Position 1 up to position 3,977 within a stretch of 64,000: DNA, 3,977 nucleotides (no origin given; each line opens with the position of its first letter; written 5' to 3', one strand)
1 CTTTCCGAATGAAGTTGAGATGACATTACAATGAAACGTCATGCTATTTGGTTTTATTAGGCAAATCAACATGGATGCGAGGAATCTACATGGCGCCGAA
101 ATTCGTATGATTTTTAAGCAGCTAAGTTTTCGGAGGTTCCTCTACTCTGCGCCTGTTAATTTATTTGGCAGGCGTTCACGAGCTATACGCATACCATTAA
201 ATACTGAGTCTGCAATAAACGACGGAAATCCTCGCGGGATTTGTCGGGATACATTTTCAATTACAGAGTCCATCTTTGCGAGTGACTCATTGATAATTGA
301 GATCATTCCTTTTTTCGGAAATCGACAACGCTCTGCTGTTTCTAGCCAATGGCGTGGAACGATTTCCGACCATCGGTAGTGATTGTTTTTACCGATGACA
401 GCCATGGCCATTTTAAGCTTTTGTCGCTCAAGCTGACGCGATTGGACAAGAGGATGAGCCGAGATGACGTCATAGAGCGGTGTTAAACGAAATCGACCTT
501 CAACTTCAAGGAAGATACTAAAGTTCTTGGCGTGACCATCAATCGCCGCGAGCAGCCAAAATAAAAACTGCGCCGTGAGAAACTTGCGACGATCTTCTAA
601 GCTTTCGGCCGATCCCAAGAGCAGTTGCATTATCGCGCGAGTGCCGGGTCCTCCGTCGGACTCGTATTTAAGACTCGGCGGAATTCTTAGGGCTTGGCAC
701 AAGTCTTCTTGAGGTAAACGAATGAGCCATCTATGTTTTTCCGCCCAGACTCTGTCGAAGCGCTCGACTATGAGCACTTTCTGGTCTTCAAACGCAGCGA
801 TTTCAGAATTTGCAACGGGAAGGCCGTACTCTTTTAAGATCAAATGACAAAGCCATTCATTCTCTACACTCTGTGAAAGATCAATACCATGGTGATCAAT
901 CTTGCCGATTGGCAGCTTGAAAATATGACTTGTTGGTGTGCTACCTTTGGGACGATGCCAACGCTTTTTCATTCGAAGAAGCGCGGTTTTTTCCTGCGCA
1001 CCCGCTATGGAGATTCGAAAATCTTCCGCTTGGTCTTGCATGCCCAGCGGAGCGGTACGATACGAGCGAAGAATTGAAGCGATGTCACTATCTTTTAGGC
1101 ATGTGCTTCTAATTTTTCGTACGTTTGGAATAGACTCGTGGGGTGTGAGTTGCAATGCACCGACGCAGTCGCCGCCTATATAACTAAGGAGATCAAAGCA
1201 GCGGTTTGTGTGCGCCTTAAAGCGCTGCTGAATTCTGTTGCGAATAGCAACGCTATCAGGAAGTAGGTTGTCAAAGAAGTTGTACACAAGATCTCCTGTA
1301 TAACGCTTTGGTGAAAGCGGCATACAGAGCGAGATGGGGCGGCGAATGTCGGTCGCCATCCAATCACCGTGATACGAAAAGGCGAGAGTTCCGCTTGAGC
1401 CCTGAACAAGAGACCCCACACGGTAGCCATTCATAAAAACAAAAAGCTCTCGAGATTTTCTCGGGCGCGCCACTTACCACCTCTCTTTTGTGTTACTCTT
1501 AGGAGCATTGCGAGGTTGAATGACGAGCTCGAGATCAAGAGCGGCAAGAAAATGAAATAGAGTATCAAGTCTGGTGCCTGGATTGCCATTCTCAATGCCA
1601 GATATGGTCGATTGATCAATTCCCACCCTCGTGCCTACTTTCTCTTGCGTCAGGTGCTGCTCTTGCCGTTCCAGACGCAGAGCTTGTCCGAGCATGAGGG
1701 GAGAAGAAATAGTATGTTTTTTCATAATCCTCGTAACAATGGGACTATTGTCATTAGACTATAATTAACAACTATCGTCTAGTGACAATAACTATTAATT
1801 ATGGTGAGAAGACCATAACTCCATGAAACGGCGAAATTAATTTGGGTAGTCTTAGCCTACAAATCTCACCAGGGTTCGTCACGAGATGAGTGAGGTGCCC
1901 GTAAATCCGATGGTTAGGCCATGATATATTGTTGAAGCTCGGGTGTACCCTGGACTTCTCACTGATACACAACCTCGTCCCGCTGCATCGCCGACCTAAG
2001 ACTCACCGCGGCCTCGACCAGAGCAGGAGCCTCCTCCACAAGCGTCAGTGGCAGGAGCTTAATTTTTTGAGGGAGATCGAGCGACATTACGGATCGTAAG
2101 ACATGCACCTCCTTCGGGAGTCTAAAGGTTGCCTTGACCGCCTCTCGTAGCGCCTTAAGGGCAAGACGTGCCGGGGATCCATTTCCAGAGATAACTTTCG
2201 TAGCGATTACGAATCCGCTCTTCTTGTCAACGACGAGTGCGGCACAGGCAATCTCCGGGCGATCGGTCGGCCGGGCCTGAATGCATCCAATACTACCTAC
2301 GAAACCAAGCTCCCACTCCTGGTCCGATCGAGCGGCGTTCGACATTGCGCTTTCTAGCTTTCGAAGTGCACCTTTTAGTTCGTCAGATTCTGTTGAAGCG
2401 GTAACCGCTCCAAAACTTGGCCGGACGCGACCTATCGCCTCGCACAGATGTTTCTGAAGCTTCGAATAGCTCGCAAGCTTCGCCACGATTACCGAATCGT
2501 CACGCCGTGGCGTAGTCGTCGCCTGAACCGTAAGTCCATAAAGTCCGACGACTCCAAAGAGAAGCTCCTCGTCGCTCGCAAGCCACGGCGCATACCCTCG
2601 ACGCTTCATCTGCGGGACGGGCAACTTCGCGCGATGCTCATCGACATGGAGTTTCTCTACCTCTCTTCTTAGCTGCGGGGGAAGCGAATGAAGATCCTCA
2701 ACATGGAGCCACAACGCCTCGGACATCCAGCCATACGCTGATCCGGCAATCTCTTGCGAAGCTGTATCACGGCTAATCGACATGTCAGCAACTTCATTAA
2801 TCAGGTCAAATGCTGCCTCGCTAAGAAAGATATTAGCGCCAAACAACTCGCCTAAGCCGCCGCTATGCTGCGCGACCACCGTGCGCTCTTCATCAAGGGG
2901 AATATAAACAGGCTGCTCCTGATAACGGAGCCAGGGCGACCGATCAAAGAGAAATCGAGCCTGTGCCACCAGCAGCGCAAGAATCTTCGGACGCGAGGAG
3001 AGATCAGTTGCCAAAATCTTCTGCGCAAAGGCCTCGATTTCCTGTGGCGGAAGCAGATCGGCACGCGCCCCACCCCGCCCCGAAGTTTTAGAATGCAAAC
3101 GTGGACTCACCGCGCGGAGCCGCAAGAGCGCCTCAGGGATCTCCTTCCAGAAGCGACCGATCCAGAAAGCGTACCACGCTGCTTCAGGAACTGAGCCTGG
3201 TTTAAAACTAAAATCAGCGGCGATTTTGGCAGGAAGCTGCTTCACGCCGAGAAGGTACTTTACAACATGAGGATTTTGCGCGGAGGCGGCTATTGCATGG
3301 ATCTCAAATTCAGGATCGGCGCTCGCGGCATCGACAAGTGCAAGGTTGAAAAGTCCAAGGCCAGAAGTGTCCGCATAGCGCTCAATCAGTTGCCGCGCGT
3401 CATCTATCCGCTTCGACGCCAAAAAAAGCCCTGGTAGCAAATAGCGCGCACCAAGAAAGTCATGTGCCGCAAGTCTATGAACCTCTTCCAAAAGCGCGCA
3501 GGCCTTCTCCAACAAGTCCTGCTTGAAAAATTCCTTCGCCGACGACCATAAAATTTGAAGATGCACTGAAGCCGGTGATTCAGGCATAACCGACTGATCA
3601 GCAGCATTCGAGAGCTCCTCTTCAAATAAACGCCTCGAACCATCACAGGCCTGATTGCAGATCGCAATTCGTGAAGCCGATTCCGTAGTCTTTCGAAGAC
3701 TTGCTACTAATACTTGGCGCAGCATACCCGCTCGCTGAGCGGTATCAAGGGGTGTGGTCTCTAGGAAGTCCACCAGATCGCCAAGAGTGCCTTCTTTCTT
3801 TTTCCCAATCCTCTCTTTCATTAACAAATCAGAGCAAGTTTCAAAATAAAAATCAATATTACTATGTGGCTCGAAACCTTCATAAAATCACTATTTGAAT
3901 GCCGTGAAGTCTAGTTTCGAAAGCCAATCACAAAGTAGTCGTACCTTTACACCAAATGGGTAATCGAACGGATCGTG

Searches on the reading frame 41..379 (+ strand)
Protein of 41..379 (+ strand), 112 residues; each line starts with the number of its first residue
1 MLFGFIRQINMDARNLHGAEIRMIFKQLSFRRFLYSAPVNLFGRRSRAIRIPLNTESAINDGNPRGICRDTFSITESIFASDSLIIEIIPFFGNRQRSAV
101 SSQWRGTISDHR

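Call 84: search_protein_families(library=pfam, proteins=[window:41-379:+], max_evalue=0.01)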
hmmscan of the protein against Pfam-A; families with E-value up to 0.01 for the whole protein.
window:41-379:+ (112 aa): 0 families

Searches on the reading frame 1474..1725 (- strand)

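Call 84: search_protein_families(library=pfam, proteins=[window:1474-1725:-], max_evalue=0.01)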
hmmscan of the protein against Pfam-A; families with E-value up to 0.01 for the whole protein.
window:1474-1725:- (83 aa): 6 families
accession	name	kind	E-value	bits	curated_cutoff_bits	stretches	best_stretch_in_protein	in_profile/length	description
PF01381.28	HTH_3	-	2.8e-10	40.5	23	1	16-67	1-52/55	Helix-turn-helix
PF13560.12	HTH_31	-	8.2e-09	36.1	27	1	12-63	2-54/64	Helix-turn-helix domain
PF13744.12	HTH_37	-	9.5e-06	25.8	27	1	12-69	19-77/80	Helix-turn-helix domain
PF12844.13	HTH_19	-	2.3e-05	24.6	30.2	1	13-49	1-39/64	Helix-turn-helix domain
PF13413.12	HTH_25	-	0.0014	18.9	24.6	1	16-49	2-35/62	Helix-turn-helix domain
PF04545.22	Sigma70_r4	-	0.0081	16.1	24.1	0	20-45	16-41/50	Sigma-70, region 4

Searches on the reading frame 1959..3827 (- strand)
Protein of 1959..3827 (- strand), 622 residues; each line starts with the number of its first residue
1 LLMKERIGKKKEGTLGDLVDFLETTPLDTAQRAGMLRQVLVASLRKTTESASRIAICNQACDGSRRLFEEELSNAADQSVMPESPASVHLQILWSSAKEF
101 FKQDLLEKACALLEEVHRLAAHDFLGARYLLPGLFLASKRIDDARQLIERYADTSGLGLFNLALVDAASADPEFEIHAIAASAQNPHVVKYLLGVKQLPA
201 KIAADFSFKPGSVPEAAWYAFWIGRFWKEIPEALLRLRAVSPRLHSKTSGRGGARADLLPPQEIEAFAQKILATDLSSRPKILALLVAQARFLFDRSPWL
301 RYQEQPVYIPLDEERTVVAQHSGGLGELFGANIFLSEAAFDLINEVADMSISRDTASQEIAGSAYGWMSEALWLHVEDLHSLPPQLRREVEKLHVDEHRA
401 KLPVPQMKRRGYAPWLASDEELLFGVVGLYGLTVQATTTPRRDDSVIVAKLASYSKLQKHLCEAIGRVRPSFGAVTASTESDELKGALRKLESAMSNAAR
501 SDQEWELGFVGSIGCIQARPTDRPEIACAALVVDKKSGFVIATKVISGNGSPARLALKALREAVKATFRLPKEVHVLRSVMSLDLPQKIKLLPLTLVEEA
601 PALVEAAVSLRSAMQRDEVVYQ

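Call 4: search_protein_families(library=pfam, proteins=[window:1959-3827:-], max_evalue=0.001)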
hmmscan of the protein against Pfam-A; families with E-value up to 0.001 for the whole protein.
window:1959-3827:- (622 aa): 1 family
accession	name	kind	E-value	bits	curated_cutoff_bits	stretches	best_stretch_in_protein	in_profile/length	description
PF22007.2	DUF6930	-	1.4e-05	25.8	27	1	496-577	6-87/123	Domain of unknown function (DUF6930)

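Call 11: search_protein_families(library=ncbifam, proteins=[window:1959-3827:-], max_evalue=0.1)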
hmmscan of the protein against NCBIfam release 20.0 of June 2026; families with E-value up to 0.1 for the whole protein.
window:1959-3827:- (622 aa): 0 families
